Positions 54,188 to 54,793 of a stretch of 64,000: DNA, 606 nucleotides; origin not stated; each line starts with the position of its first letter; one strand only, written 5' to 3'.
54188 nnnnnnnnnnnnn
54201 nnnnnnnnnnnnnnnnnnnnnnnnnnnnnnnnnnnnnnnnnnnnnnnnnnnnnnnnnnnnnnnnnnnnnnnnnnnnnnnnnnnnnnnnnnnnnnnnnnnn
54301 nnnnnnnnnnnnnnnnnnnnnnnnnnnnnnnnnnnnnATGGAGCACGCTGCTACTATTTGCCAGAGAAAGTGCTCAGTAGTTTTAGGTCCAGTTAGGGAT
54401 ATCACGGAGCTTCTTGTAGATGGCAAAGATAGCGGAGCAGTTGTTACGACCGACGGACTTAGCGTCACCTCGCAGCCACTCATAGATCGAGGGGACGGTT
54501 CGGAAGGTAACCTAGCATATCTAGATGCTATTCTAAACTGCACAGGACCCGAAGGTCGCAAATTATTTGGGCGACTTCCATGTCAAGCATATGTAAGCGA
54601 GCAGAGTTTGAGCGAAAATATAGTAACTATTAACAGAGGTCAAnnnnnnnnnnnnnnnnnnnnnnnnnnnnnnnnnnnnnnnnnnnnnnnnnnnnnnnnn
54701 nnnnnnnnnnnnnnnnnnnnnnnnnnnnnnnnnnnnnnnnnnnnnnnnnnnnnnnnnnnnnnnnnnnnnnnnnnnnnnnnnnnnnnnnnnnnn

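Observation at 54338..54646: A 102-codon unannotated ORF exactly fills an abnormally long rpsG-fusA spacer and is stop/start-coupled to fusA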

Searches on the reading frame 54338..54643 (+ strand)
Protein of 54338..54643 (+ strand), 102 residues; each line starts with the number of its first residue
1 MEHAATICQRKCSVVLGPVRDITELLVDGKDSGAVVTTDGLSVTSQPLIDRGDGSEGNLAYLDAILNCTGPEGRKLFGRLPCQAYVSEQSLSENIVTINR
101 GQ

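Call 5: search_protein_families(library=pfam, proteins=[window:54338-54643:+], max_evalue=10)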
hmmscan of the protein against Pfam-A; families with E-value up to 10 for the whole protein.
window:54338-54643:+ (102 aa): 0 families

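Call 6: find_homologous_proteins(query=window:54338-54643:+, max_evalue=0.01)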
Query window:54338-54643:+ (102 aa): 2 proteins with E <= 0.01 among 4 candidates.
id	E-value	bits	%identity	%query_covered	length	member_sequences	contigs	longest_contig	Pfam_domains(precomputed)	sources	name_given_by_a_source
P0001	1.4e-60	219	100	100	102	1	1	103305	-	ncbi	-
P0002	1.3e-52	194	86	100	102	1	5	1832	-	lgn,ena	-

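Call 8: find_encoding_contigs(protein=P0002, flank=10000, max_places=10)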
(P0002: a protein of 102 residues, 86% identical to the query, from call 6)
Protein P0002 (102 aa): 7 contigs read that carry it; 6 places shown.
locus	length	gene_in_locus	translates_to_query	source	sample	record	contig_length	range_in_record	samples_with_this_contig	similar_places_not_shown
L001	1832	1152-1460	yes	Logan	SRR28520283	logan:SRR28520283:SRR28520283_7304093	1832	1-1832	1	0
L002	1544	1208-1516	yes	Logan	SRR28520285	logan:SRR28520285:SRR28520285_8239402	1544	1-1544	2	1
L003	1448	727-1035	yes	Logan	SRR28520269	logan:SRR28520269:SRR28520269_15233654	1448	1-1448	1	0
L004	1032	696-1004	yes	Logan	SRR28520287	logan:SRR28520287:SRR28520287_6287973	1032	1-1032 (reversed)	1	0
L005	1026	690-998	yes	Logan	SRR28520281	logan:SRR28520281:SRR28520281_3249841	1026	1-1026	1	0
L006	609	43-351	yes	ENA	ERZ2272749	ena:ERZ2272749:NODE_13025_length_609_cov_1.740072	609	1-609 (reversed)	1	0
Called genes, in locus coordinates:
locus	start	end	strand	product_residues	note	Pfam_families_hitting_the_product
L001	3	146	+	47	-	?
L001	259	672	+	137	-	PF00164:Ribosom_S12_S23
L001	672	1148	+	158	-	PF00177:Ribosomal_S7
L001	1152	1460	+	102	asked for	-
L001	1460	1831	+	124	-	?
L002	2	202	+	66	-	?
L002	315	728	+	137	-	PF00164:Ribosom_S12_S23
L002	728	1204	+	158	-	PF00177:Ribosomal_S7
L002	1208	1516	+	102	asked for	-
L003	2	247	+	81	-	?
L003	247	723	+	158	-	PF00177:Ribosomal_S7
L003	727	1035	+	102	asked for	-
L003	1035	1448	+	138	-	?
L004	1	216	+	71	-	?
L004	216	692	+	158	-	PF00177:Ribosomal_S7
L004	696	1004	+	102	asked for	-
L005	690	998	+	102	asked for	-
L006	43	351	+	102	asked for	-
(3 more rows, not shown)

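Call 9: find_encoding_contigs(protein=P0001, flank=3000, max_places=3)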
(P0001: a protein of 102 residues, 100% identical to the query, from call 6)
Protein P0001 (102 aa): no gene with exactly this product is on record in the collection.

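Call 18: search_protein_representatives(protein=window:54338-54643:+)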
Query: 102 residues. Proteins with E-value up to 0.001 (for the whole library): 4; up to 1e-10: 2; up to 1e-30: 1. The best 4 are listed.
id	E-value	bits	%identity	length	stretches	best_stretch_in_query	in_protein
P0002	4.3e-53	193.8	86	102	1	1-102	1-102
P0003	5.7e-17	78.0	44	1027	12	6-30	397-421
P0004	1.1e-10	57.8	40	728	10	71-95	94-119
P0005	3.0e-06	43.6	40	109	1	4-96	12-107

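Call 24: find_encoding_contigs(protein=P0005, flank=6000, max_places=6)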
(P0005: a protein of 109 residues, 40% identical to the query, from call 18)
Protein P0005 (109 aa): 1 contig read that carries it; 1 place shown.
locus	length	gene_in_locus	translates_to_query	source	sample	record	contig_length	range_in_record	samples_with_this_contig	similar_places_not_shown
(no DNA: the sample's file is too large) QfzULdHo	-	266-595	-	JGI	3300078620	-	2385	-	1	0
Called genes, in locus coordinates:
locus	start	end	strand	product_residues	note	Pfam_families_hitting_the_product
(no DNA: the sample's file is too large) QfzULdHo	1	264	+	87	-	?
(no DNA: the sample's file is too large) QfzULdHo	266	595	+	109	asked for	-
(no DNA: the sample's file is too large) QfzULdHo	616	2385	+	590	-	?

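Call 26: find_related_loci(query=A2, collection=metagenome_contigs, flank=2500)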
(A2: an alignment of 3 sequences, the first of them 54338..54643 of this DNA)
Query A2 (102 aa) in metagenome_contigs; peptide patterns used: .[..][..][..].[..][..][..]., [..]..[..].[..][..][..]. (x = any residue, [..] = any of these).
79 stretches matched a pattern, but none encodes a relative of the query by tblastn (E <= 1e-3).

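Call 27: find_homologous_proteins(query=A2, max_evalue=1)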
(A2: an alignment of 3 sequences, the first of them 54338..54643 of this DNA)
Query A2 (3 sequences) (102 aa, profile of the alignment): 3 proteins with E <= 1 among 68 candidates.
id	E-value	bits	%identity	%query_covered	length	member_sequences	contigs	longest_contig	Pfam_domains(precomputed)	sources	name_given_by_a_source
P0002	1.3e-53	197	86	100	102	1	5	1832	-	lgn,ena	-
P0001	2.2e-53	197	100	100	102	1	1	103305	-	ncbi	-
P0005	2.3e-38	148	36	91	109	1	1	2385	-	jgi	jgi:hypothetical protein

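Call 33: predict_structure(alignment_id=A2)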
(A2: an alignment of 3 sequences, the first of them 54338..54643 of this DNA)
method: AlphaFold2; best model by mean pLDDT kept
length: 102 residues; sequences in the alignment: 3
mean_pLDDT: 38.4   pTM: 0.26
mean pLDDT of the five models: 38.4, 37.2, 35.7, 35.1, 34.9
residues with pLDDT >= 90: 0; 70-90: 0; 50-70: 7; < 50: 95
segments of 3 or more residues with pLDDT < 50: 1-21, 24-32, 40-102
pLDDT, mean of each block of 10 residues (from residue 1): 32 40 47 49 42 39 39 36 32 29 28
secondary structure, 60 per line:
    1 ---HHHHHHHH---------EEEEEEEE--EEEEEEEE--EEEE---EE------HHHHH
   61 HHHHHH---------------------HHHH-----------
elements in order: H4-11 E21-28 E31-38 E41-44 H56-66 H88-91

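Call 42: search_protein_families(library=pfam, alignment_id=A3, max_evalue=0.1)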
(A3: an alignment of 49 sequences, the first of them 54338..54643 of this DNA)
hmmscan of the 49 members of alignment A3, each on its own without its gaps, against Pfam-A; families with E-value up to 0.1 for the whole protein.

A. member 1, window:54338-54643:+ (102 aa): 0 families

B. families by the number of members that match (of 49 scanned): 13 families
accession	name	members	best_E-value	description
PF05635.17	23S_rRNA_IVP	1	5.6e-35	23S rRNA-intervening sequence protein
PF22296.2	bAvd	1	5.1e-07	bAvd-like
PF23189.1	UPF0261_C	1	0.0025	Uncharacterised protein family (UPF0261) C-terminal domain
PF03406.18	Phage_fiber_2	1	0.017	Phage tail fibre repeat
PF12096.13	DUF3572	1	0.019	Protein of unknown function (DUF3572)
PF00889.24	EF_TS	1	0.04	Elongation factor TS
PF10975.14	DUF2802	1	0.05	Protein of unknown function (DUF2802)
PF19551.4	DUF6074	1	0.058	Family of unknown function (DUF6074)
PF24897.1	DUF7744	1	0.064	Domain of unknown function (DUF7744)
PF21542.2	TetR_C_42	1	0.071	Tetracyclin repressor-like, C-terminal domain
PF24090.1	DUF7375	1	0.08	Family of unknown function (DUF7375)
PF12391.13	PCDO_beta_N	1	0.091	Protocatechuate 3,4-dioxygenase beta subunit N terminal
PF07191.17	Zn_ribbon_6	1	0.098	Double zinc ribbon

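Call 43: search_protein_families(library=ncbifam, alignment_id=A3, max_evalue=0.1)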
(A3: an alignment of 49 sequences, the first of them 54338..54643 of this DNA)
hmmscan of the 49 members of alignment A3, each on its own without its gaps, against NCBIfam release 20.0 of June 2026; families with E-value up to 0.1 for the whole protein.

A. member 1, window:54338-54643:+ (102 aa): 0 families

B. families by the number of members that match (of 49 scanned): 12 families
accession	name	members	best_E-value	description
TIGR02436.1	TIGR02436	1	5.8e-34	four helix bundle protein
NF008911.0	PRK12275.1-2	1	7.5e-33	hypothetical protein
NF008912.0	PRK12275.1-6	1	1.7e-25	hypothetical protein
NF033474.1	DivGenRetAVD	1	1.7e-05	diversity-generating retroelement protein Avd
NF005612.0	PRK07364.1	1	0.0012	FAD-dependent hydroxylase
NF002674.0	PRK02399.1-2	1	0.005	hypothetical protein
TIGR02453.1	TIGR02453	1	0.019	TIGR02453 family protein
TIGR04037.1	LLM_duo_CE1759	1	0.04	CE1759 family FMN reductase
TIGR03063.1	srtB_target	1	0.057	sortase B protein-sorting domain-containing protein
NF011741.1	PRK15194.1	1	0.076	type 1 fimbrial major subunit FimA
NF052461.1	DNAProtecDpsACyan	1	0.082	DNA starvation/stress protection protein DpsA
NF000139.2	penta_rpt_QnrD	1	0.091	QnrD family quinolone resistance pentapeptide repeat protein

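Call 49: find_related_loci(query=A2, collection=viral_contigs, flank=3000)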
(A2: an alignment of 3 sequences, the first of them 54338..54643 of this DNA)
Query A2 (102 aa) in viral_contigs; peptide patterns used: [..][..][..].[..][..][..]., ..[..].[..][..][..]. (x = any residue, [..] = any of these).
28 stretches matched a pattern, but none encodes a relative of the query by tblastn (E <= 1e-3).

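Call 61: find_homologous_proteins(query=P0006, max_evalue=0.1)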
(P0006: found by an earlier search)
Query P0006 (69 aa): 1 proteins with E <= 0.1 among 2 candidates.
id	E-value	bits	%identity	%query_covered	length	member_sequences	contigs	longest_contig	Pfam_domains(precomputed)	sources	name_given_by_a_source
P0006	1.7e-37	143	100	100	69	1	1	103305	-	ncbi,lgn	-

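Call 62: find_encoding_contigs(protein=P0006, flank=5000, max_places=6)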
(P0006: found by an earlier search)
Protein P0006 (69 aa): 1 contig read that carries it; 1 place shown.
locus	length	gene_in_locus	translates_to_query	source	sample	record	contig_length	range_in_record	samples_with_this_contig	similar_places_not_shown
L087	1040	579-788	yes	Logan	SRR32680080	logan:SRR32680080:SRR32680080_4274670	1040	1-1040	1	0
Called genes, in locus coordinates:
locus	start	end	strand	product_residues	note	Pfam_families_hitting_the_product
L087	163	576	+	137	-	PF00164:Ribosom_S12_S23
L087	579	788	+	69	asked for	-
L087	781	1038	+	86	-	?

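Call 68: search_solved_structures(query=A2, max_evalue=10)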
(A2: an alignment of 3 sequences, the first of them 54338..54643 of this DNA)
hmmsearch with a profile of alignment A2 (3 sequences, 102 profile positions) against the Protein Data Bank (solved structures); distinct sequences matched with E-value up to 10: 8.
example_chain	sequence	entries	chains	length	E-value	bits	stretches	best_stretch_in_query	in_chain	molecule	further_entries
7ceq_A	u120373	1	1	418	0.098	16.3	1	3-79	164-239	Cysteine desulfurase SufS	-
7cer_A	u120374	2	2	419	0.099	16.3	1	3-79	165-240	Cysteine desulfurase SufS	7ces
5j8q_A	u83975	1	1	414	0.1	16.2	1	3-79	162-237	Cysteine desulfurase SufS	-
7e6d_A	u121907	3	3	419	0.11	16.2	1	3-79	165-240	Cysteine desulfurase SufS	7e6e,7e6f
5xt5_A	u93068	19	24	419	0.11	16.2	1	3-79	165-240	Cysteine desulfurase SufS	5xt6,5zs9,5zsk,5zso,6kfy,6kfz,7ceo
7e6a_A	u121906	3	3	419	0.11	16.2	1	3-79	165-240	Cysteine desulfurase SufS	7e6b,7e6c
2opj_A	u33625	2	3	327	0.48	14.1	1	29-75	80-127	O-succinylbenzoate-CoA synthase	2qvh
6z2i_A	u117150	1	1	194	2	12.1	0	20-41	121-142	de novo designed TIM barrel DeNovoTIM6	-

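Call 69: search_protein_families(library=padloc, alignment_id=A3, max_evalue=0.05)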
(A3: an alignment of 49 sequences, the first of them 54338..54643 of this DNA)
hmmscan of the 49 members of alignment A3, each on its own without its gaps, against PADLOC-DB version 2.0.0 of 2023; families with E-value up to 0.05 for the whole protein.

A. member 1, window:54338-54643:+ (102 aa): 0 families

B. families by the number of members that match (of 49 scanned): 4 families
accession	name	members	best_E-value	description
PDLC01554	Cas8a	1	0.015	CAS-I-A; effector_LS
PDLC00088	GajA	1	0.019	AAA ATPase domain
PDLC02861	DpdF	1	0.023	DpdF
PDLC02295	AbiEii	1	0.037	AbiEii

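Call 70: search_protein_families(library=phrogs, alignment_id=A3, max_evalue=0.05)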
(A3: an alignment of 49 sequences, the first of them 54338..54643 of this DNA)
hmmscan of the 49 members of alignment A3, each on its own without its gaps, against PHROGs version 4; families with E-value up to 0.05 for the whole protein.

A. member 1, window:54338-54643:+ (102 aa): 0 families

B. families by the number of members that match (of 49 scanned): 4 families
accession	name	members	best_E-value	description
phrog_3206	-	1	4.1e-12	Avd protein of DGR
phrog_3379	-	1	0.015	endonuclease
phrog_7658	-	1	0.02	-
phrog_502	-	1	0.024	membrane protein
